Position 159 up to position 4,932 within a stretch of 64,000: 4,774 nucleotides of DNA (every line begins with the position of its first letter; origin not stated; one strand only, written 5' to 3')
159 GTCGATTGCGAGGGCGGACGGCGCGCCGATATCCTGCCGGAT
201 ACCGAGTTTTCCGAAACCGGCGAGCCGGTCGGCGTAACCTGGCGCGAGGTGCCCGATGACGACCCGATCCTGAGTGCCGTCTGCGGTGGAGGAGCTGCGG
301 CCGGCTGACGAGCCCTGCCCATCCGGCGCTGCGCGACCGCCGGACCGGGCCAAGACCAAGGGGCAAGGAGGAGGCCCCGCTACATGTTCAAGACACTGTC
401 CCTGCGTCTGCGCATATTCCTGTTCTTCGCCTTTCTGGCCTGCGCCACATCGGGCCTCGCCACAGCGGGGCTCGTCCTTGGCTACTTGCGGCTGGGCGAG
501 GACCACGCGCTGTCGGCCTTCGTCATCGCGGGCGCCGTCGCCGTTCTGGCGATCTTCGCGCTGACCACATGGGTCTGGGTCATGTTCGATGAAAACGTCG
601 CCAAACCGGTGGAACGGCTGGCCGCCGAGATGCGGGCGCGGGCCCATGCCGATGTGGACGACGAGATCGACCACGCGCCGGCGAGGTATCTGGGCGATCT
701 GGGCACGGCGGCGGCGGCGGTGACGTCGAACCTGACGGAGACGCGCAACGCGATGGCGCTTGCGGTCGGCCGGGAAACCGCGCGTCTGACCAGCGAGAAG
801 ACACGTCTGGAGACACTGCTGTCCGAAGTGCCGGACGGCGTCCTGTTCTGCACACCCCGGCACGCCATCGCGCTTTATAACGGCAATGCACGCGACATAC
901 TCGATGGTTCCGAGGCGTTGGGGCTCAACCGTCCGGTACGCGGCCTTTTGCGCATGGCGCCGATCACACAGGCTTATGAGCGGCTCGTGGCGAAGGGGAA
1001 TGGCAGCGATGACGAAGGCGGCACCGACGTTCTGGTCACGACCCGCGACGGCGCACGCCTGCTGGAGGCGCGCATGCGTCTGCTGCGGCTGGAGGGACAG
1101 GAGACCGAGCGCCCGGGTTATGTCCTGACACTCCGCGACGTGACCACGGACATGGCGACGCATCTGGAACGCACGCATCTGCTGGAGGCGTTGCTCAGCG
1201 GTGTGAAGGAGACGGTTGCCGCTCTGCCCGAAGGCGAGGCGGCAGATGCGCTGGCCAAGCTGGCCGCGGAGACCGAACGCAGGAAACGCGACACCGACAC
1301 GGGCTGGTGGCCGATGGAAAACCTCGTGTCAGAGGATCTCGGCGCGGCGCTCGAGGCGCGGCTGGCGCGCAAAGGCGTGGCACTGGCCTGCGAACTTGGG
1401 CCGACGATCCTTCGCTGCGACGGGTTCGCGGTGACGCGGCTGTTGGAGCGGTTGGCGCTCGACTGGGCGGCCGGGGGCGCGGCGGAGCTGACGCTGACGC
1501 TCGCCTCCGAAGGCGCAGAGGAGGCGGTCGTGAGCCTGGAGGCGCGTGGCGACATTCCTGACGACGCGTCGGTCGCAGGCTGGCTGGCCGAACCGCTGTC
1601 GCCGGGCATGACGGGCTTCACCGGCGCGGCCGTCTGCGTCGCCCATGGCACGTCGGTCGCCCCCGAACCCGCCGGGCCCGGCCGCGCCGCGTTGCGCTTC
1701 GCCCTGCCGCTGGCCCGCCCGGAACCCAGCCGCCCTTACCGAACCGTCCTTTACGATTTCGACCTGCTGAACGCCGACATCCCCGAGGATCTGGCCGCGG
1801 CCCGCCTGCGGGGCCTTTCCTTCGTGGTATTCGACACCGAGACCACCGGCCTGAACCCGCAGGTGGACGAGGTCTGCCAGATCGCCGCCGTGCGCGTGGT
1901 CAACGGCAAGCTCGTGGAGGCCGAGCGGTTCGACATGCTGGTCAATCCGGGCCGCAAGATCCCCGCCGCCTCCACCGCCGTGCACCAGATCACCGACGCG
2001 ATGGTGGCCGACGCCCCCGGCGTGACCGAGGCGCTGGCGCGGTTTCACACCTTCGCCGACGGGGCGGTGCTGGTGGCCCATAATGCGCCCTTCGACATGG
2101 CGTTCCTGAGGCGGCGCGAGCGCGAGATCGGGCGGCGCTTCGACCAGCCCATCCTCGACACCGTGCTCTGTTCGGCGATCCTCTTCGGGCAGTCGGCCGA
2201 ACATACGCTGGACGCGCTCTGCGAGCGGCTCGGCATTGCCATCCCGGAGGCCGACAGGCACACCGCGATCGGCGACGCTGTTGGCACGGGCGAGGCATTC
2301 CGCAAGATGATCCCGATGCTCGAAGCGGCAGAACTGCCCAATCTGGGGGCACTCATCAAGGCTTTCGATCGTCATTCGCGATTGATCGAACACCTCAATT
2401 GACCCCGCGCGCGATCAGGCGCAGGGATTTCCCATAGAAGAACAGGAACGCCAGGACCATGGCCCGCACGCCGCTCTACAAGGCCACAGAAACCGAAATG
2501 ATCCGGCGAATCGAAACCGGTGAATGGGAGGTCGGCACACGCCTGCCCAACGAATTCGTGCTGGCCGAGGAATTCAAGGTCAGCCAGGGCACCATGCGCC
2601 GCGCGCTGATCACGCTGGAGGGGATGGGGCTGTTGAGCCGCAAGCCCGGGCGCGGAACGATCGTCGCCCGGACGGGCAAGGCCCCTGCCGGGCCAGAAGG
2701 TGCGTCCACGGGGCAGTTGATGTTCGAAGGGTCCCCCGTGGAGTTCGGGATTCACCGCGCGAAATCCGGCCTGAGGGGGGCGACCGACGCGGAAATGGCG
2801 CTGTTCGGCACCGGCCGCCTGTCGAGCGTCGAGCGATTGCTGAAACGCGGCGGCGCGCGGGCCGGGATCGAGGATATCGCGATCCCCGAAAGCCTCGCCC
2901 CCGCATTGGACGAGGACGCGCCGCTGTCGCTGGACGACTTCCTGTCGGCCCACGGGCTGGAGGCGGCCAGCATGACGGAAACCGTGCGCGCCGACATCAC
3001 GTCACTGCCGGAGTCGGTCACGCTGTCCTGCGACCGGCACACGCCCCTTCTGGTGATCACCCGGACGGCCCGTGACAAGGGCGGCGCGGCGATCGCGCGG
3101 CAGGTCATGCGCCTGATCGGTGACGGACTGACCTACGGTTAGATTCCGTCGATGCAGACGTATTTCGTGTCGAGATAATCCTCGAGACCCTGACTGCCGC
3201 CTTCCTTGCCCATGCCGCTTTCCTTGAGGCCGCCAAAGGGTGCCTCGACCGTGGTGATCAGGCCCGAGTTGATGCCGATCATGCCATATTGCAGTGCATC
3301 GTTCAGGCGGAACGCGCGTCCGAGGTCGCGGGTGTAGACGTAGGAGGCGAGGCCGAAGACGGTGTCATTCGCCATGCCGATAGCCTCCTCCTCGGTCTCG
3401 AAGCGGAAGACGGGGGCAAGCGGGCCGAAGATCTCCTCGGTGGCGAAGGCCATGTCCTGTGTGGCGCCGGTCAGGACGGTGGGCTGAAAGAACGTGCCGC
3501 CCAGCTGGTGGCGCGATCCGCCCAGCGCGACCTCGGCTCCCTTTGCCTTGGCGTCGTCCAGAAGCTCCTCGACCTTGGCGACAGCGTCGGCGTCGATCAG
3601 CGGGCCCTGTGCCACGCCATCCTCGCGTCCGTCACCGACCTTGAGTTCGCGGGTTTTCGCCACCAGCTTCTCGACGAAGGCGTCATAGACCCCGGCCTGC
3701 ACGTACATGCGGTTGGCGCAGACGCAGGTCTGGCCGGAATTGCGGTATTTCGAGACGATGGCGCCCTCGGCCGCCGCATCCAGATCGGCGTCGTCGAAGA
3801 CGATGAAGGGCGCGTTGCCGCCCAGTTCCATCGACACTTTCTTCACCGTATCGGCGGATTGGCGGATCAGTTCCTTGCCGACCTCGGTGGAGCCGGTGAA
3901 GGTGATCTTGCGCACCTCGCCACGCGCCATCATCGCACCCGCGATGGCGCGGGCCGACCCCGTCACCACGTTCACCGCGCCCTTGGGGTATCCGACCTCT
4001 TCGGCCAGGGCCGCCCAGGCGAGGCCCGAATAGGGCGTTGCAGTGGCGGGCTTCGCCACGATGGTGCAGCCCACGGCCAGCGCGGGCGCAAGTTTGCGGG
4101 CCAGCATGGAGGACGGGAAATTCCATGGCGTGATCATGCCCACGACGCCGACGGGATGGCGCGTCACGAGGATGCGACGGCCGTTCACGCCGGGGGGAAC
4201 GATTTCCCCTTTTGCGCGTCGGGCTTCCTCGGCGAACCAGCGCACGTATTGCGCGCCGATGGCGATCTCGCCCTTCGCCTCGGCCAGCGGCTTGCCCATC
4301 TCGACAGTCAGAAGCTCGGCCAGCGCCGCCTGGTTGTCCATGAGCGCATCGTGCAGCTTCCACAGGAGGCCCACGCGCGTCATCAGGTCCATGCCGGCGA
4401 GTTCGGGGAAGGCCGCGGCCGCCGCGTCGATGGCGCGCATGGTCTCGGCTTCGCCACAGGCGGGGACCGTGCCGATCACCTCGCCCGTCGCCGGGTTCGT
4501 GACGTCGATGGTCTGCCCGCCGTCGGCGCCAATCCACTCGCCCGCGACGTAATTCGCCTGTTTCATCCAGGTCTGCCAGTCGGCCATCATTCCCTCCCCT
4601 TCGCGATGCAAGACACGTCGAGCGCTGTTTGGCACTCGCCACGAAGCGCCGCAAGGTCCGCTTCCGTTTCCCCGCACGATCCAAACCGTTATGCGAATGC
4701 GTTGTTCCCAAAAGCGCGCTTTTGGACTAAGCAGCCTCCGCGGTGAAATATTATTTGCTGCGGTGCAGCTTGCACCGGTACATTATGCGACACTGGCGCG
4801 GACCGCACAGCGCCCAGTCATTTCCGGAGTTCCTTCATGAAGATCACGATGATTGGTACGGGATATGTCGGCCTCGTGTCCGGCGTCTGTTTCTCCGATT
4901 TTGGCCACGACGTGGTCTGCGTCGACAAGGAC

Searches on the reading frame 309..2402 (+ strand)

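Call 19: search_protein_families(library=pfam, proteins=[window:309-2402:+], max_evalue=0.00001)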
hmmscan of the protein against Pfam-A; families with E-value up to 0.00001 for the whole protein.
window:309-2402:+ (697 aa): 1 family
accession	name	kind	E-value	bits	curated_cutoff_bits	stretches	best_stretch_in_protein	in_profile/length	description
PF00929.31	RNase_T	-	4.8e-36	125.2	24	1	506-660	1-160/164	Exonuclease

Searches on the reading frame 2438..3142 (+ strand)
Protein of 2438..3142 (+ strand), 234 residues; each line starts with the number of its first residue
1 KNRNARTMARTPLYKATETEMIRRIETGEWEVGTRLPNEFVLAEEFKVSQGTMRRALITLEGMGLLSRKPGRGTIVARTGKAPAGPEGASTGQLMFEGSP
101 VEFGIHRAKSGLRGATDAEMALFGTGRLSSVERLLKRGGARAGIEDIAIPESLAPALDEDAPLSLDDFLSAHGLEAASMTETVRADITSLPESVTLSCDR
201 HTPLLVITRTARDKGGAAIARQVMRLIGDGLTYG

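Call 19: search_protein_families(library=pfam, proteins=[window:2438-3142:+], max_evalue=0.00001)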
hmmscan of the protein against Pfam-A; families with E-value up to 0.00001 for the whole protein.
window:2438-3142:+ (234 aa): 2 families
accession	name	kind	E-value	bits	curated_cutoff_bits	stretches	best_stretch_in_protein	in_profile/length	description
PF00392.27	GntR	-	3.2e-15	56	27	1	13-76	1-64/64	Bacterial regulatory proteins, gntR family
PF07702.18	UTRA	-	1.1e-09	38.6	23.8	1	114-225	17-134/141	UTRA domain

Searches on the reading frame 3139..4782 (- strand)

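Call 19: search_protein_families(library=pfam, proteins=[window:3139-4782:-], max_evalue=0.00001)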
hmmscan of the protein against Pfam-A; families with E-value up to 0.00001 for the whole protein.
window:3139-4782:- (547 aa): 1 family
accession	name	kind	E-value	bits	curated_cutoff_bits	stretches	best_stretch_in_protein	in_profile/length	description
PF00171.27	Aldedh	-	3.5e-166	553.8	23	1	83-542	1-461/461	Aldehyde dehydrogenase family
